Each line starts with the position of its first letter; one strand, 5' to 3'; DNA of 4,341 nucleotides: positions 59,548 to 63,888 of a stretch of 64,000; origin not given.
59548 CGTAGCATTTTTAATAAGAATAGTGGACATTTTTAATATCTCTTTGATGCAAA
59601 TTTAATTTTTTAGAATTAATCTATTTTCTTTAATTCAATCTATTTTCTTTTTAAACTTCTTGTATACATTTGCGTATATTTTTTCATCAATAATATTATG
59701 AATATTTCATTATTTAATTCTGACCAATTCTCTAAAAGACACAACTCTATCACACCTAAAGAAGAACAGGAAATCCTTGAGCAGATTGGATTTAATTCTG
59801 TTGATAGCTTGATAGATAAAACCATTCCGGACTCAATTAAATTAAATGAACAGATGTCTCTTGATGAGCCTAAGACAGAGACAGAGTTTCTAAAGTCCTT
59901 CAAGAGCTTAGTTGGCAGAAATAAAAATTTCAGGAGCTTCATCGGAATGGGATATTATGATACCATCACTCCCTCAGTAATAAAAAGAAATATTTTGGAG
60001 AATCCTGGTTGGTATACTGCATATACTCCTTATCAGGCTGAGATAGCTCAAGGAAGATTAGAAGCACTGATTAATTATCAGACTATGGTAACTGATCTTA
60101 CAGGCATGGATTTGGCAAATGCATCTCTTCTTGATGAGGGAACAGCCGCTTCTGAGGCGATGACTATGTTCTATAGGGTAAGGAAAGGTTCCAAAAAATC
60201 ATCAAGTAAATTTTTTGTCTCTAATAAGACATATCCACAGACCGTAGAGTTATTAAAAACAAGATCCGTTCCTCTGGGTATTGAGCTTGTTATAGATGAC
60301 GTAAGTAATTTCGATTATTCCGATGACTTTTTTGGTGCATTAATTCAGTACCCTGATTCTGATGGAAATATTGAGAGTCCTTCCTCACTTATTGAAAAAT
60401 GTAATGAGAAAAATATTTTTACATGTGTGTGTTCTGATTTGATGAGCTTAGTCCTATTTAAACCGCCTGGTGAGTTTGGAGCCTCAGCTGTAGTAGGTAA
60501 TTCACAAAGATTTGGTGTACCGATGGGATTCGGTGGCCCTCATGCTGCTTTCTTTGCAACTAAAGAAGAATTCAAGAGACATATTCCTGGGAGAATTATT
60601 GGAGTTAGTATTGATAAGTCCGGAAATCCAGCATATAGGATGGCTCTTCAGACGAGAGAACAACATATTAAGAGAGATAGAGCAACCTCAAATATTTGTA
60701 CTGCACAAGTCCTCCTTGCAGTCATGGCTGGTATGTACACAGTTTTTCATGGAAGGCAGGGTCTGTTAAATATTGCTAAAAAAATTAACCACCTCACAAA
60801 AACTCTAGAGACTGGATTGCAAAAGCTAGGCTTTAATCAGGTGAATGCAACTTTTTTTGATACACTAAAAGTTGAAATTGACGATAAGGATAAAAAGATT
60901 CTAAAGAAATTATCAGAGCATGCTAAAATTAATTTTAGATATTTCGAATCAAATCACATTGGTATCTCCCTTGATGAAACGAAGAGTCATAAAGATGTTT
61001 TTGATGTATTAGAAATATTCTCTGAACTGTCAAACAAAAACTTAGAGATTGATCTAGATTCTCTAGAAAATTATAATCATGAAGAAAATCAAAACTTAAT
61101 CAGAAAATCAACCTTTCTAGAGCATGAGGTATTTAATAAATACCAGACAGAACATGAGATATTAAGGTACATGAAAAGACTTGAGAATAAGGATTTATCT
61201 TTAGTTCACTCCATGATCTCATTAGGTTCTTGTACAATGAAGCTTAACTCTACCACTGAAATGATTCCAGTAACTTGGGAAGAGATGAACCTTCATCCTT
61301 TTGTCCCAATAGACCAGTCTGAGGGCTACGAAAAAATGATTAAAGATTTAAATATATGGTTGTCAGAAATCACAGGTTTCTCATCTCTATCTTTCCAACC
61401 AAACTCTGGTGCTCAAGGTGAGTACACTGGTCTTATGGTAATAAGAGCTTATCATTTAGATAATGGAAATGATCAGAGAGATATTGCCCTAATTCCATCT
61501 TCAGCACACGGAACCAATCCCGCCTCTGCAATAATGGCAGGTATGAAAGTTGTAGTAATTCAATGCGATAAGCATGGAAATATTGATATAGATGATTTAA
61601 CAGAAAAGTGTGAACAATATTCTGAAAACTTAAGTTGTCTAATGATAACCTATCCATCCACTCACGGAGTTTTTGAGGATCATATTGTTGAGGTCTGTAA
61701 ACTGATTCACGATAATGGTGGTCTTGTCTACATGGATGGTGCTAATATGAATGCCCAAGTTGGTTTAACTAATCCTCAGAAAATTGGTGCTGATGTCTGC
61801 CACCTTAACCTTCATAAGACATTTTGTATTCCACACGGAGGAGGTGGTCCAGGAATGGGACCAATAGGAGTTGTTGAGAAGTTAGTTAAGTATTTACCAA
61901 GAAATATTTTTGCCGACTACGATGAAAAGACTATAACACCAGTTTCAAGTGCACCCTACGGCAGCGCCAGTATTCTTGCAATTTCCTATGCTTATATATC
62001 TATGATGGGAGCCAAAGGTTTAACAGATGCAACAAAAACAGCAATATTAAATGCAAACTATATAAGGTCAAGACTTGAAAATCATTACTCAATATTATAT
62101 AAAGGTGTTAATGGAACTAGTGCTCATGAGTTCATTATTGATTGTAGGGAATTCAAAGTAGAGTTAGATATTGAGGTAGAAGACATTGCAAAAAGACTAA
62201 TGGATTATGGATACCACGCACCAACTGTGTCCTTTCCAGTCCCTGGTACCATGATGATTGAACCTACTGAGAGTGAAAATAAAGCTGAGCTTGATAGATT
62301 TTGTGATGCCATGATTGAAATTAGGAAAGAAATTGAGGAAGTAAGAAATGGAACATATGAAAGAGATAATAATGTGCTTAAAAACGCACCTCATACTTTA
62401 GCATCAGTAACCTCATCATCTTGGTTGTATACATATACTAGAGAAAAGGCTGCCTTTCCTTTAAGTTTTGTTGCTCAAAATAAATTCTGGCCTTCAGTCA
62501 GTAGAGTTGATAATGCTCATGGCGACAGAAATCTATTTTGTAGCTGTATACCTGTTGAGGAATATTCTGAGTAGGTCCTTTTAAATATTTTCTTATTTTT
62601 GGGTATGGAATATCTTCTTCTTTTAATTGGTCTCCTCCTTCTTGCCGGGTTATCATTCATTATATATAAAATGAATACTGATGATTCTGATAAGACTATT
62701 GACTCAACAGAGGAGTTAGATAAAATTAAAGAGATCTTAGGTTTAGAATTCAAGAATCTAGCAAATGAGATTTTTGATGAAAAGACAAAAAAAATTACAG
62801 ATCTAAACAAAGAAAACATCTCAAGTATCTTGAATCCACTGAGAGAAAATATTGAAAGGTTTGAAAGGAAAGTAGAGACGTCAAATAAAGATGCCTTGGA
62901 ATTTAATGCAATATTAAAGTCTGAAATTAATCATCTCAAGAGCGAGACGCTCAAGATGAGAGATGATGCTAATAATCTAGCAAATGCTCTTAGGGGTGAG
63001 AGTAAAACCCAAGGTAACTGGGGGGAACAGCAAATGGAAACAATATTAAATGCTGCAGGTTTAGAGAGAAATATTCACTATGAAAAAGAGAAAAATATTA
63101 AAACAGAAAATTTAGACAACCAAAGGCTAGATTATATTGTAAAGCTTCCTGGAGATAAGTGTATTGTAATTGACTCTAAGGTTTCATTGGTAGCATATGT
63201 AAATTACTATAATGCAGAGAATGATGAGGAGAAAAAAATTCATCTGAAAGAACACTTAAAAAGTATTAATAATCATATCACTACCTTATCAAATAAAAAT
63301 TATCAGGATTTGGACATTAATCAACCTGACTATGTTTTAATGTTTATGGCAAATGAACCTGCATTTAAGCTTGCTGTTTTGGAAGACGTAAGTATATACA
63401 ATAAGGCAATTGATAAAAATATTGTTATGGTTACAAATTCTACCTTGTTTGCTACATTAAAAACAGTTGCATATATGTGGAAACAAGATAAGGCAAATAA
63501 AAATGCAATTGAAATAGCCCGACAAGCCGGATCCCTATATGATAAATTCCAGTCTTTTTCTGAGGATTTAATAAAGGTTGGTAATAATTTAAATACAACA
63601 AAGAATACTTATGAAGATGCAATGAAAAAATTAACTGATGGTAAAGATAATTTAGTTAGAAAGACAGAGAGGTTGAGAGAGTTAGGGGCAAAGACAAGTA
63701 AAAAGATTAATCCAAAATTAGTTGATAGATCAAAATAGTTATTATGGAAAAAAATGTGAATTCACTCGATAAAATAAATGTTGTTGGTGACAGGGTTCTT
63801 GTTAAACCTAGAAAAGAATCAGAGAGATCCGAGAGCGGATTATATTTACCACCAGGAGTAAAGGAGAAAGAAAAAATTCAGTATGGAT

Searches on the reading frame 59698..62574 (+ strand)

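Call 58: search_protein_families(library=pfam, proteins=[window:59698-62574:+], max_evalue=0.00001)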
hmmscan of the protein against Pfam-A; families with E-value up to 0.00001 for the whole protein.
window:59698-62574:+ (958 aa): 3 families
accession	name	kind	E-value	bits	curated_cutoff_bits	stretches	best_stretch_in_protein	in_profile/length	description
PF02347.22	GDC-P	-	3.8e-185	616.3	26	2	14-441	2-429/429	Glycine cleavage system P-protein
PF21478.3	GcvP2_C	-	6.6e-60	200.8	27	1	778-899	1-122/122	Glycine dehydrogenase, C-terminal domain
PF00266.25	Aminotran_5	-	1.7e-06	27.7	21.5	1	596-714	91-207/371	Aminotransferase class-V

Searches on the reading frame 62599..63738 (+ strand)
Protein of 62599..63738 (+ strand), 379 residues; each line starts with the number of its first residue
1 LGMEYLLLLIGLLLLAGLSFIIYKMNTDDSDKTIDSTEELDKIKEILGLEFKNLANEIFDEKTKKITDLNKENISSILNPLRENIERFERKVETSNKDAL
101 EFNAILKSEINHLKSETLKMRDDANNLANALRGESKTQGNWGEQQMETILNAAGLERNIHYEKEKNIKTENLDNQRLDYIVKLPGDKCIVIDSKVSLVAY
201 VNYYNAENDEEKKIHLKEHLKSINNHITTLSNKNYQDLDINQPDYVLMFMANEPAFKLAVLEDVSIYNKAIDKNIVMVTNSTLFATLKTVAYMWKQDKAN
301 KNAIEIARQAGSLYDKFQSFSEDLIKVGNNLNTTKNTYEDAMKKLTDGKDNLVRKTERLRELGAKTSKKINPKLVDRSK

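Call 58: search_protein_families(library=pfam, proteins=[window:62599-63738:+], max_evalue=0.00001)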
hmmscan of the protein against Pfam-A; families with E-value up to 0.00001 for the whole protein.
window:62599-63738:+ (379 aa): 1 family
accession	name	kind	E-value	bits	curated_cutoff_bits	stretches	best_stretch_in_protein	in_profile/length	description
PF02646.22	RmuC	-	3e-96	322.4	26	1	72-368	1-290/291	RmuC family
